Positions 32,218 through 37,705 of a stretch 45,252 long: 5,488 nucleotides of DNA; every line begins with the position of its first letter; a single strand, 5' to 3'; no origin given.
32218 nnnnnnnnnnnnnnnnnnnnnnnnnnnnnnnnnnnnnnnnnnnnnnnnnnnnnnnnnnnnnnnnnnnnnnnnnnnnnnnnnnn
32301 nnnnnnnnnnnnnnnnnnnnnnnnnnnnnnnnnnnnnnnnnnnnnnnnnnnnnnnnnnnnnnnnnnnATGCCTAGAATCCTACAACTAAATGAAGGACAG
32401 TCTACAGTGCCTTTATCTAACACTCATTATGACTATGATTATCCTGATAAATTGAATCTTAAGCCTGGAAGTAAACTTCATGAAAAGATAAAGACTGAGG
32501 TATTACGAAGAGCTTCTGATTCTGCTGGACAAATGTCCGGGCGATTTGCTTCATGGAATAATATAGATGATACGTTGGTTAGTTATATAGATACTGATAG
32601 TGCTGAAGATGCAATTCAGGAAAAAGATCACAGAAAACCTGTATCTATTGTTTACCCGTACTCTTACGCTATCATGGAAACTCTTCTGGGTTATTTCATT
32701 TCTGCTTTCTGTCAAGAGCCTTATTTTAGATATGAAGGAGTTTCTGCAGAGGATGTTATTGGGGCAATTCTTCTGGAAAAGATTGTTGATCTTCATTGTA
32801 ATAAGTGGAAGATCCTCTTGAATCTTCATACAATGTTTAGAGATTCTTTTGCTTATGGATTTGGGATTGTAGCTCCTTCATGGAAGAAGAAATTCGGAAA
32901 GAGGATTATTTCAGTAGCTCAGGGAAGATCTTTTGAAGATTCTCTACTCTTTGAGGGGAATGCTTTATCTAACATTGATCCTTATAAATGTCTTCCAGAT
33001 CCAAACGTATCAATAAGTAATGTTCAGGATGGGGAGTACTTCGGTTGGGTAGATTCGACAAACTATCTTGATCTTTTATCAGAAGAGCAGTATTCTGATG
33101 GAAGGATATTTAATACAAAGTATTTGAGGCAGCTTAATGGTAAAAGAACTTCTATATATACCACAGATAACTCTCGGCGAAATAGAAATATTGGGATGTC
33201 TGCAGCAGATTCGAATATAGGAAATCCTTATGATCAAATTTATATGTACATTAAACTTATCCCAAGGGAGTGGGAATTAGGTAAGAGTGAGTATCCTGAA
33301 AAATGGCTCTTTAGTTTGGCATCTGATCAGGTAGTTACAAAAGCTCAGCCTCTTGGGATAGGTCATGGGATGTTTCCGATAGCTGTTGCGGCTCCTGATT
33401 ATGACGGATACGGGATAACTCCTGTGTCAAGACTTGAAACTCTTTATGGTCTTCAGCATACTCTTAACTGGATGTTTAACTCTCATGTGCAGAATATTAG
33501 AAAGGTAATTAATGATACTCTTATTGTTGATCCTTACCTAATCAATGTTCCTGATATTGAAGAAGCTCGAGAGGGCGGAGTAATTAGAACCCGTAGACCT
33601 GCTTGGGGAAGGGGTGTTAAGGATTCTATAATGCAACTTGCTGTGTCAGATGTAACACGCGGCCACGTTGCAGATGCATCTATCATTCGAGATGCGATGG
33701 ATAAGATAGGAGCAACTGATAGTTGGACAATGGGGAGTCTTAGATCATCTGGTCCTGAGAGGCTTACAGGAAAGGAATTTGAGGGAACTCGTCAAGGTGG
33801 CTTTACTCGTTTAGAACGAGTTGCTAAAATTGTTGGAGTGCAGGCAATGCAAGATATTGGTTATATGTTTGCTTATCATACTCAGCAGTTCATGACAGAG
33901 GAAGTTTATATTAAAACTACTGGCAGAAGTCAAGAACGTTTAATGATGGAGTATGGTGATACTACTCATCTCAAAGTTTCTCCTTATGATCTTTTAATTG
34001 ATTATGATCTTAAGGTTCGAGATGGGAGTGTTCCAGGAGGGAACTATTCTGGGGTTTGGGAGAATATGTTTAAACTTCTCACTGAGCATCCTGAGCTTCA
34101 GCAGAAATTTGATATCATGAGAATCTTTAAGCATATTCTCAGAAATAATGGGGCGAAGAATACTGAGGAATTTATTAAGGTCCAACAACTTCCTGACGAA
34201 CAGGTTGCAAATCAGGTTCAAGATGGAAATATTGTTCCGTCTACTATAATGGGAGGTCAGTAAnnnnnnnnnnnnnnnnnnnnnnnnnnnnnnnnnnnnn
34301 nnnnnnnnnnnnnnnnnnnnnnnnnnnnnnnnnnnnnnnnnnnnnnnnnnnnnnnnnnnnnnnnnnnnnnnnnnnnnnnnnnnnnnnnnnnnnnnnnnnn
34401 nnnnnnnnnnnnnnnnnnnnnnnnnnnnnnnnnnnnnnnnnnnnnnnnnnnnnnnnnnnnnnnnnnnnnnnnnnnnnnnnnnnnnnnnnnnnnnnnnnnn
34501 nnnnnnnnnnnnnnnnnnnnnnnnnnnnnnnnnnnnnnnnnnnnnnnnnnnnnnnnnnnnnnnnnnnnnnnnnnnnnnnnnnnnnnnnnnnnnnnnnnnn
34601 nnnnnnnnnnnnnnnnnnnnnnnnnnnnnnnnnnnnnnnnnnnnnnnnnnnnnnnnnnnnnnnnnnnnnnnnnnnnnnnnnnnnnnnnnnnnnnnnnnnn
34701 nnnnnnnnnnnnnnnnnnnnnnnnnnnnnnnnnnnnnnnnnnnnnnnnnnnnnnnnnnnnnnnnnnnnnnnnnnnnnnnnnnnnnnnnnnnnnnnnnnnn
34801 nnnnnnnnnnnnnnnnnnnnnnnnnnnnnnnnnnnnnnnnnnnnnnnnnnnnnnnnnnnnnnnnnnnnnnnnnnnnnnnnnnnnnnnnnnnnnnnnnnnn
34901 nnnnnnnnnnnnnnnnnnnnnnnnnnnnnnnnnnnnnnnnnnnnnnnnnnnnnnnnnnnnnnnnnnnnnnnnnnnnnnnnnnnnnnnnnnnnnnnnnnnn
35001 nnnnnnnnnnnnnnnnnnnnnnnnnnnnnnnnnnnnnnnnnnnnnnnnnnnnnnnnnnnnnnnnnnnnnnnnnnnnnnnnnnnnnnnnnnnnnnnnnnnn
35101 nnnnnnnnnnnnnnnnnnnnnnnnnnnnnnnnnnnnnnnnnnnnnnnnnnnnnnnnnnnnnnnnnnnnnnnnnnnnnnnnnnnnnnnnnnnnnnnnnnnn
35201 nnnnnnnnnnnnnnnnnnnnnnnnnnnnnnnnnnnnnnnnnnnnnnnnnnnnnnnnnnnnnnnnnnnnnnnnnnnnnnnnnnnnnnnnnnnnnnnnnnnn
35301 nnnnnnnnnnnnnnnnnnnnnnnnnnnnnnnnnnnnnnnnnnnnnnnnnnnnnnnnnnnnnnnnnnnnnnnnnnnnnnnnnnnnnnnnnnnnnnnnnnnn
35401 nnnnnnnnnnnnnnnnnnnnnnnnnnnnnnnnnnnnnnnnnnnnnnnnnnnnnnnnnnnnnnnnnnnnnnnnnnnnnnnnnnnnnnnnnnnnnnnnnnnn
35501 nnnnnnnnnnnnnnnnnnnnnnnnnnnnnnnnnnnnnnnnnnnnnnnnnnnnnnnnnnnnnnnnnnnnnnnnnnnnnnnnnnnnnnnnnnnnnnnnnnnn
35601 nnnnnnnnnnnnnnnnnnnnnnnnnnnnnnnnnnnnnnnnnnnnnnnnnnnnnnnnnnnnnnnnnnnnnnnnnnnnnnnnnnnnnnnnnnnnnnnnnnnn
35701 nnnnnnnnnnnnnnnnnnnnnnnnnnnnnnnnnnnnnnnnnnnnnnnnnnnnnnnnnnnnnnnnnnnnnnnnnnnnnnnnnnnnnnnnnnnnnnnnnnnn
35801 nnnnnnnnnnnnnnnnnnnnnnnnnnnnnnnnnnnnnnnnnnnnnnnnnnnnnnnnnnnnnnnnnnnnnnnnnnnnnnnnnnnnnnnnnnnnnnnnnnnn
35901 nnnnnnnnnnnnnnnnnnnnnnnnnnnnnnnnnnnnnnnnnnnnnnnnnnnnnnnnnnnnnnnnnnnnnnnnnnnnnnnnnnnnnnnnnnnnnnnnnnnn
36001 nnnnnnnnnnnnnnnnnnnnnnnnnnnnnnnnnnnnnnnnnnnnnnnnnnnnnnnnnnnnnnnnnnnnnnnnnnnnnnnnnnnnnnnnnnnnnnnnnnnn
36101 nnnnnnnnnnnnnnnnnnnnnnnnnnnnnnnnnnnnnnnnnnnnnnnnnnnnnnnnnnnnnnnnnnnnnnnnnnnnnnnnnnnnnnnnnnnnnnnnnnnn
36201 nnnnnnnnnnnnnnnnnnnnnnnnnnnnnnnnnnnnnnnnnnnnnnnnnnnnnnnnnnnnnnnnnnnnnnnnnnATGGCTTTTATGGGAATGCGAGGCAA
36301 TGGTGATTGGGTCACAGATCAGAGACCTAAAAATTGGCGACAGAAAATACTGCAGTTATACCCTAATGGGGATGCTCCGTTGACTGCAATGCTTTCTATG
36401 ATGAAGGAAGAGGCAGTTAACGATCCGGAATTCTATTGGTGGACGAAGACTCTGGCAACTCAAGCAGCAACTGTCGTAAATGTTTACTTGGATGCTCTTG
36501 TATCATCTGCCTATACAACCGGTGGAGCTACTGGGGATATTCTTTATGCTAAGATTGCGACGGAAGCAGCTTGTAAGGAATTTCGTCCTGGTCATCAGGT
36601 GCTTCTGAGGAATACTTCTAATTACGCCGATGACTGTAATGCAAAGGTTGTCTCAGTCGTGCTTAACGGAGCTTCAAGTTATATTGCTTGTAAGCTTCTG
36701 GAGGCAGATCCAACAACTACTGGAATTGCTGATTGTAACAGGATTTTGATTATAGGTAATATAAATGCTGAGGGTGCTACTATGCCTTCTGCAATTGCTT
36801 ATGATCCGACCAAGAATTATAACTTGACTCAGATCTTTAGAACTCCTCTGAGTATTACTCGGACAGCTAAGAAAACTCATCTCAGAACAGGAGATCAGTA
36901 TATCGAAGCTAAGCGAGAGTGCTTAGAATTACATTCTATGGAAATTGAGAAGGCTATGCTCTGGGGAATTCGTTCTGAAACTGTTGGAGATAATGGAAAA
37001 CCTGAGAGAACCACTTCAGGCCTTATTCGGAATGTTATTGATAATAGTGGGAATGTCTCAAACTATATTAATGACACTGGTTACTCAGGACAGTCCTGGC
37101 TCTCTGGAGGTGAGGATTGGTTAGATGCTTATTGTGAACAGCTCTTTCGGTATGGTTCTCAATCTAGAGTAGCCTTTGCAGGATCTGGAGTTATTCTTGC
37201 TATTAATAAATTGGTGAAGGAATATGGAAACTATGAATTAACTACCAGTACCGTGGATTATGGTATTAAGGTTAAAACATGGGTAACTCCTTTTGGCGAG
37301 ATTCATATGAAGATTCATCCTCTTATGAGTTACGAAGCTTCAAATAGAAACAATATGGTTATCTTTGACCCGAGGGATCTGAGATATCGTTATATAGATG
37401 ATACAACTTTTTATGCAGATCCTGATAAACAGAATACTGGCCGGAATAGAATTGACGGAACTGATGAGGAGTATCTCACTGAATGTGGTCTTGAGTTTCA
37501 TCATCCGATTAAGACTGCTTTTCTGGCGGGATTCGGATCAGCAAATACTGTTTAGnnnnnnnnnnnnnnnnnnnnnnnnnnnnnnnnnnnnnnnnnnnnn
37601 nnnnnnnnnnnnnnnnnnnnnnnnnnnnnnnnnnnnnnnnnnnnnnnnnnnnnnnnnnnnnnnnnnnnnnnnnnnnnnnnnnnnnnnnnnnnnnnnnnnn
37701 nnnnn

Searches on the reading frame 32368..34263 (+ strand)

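Call 16: search_protein_families(library=phrogs, proteins=[window:32368-34263:+], max_evalue=0.0001)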
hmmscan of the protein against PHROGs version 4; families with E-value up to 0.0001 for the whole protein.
window:32368-34263:+ (631 aa): 1 family
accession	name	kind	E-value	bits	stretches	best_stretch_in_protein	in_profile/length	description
phrog_332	-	connector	1.2e-09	38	1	42-452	7-374/560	head-tail adaptor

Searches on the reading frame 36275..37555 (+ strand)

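Call 16: search_protein_families(library=phrogs, proteins=[window:36275-37555:+], max_evalue=0.0001)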
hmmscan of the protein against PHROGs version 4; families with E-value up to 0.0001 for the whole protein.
window:36275-37555:+ (426 aa): 1 family
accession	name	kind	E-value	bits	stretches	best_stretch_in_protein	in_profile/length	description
phrog_1328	-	head and packaging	3.1e-28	100.3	1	1-423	3-309/583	major head protein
